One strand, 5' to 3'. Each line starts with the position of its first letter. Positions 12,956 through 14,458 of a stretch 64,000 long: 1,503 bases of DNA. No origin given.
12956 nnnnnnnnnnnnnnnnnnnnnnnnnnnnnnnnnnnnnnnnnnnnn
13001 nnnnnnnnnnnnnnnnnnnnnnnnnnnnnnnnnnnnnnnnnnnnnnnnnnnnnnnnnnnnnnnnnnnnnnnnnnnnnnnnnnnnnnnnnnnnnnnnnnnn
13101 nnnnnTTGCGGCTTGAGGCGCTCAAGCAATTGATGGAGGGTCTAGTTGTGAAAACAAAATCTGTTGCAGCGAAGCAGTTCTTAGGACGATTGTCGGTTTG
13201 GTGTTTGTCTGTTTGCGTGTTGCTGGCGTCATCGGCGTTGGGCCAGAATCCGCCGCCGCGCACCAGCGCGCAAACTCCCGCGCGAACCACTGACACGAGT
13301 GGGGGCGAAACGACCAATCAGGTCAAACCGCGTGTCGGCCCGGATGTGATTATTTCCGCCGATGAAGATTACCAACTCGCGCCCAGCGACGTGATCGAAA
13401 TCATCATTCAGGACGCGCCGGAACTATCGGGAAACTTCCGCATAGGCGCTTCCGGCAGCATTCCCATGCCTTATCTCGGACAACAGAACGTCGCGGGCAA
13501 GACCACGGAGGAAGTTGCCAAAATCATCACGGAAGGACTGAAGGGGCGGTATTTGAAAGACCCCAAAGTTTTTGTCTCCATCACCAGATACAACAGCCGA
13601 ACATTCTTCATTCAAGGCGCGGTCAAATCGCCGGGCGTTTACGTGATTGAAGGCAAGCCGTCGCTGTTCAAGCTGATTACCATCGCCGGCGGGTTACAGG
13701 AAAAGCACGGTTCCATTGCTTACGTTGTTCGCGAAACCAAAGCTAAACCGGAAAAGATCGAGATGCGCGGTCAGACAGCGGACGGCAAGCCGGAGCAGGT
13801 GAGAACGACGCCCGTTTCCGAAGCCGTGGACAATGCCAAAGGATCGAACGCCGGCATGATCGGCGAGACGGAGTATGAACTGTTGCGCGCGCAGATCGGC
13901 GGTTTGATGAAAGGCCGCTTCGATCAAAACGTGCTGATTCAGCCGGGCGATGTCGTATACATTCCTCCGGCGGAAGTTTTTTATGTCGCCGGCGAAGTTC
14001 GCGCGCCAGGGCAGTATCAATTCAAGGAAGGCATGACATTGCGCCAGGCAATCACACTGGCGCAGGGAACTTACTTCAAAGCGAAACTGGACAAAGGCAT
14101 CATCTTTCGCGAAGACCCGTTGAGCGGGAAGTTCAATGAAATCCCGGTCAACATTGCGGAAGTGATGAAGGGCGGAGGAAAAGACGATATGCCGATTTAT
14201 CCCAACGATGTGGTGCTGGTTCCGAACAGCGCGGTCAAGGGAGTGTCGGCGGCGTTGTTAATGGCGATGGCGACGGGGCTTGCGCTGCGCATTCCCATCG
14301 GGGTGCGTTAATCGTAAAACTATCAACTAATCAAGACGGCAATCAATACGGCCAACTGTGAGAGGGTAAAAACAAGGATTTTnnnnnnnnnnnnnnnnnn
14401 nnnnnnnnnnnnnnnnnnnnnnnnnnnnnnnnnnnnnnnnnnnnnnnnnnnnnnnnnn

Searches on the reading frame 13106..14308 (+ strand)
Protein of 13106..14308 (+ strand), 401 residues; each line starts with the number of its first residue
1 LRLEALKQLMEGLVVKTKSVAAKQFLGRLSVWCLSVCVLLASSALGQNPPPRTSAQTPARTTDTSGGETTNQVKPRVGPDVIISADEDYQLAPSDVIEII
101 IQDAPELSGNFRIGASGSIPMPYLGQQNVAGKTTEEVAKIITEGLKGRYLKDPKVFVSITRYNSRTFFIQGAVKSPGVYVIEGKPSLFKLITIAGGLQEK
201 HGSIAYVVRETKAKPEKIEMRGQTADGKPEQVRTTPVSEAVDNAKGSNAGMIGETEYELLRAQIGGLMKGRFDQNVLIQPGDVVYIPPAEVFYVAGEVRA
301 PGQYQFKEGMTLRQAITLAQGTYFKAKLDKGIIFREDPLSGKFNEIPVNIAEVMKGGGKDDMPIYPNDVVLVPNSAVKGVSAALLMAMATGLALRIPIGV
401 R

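Call 9: search_protein_families(library=pfam, proteins=[window:13106-14308:+], max_evalue=0.001)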
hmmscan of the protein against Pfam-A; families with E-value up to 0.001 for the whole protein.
window:13106-14308:+ (401 aa): 3 families
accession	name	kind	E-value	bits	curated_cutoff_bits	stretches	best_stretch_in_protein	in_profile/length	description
PF02563.21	Poly_export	-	9.9e-21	74.2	28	1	85-159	3-76/77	Polysaccharide biosynthesis/export protein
PF22461.2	SLBB_2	-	3.3e-15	56.4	27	2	292-372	3-79/79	SLBB domain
PF10531.15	SLBB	-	1.1e-14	54.4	27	2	291-320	1-30/55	SLBB domain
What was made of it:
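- On PCP-2a (Wzc-type polysaccharide co-polymerase / BY-kinase): The Poly_export+SLBB gene at 13106-14311 lies directly upstream (call 9).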

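Call 31: search_protein_families(library=ncbifam, proteins=[window:13106-14308:+], max_evalue=0.001)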
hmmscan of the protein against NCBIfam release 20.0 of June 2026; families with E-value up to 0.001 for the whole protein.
window:13106-14308:+ (401 aa): 4 families
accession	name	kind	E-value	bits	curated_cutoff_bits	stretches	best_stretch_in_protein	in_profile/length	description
TIGR03028.1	EpsE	equivalog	3.6e-34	118.1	262.65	2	88-217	1-131/239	polysaccharide export protein EpsE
TIGR03027.2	pepcterm_export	equivalog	3.5e-25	88.6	180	2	87-222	1-141/169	XrtA/PEP-CTERM system exopolysaccharide export protein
NF011658.0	PRK15078.1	subfamily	5.7e-22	78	333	2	88-224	84-230/380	polysaccharide export protein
NF041843.1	EpsY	equivalog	9.9e-16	57.6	320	1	85-221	49-186/211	exopolysaccharide export protein EpsY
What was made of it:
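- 13106..14311 (+): The single Wza/OPX gene (Poly_export plus two SLBB domains, hydrophobic C-terminal segment), immediately upstream of A. Calls 9, 31.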
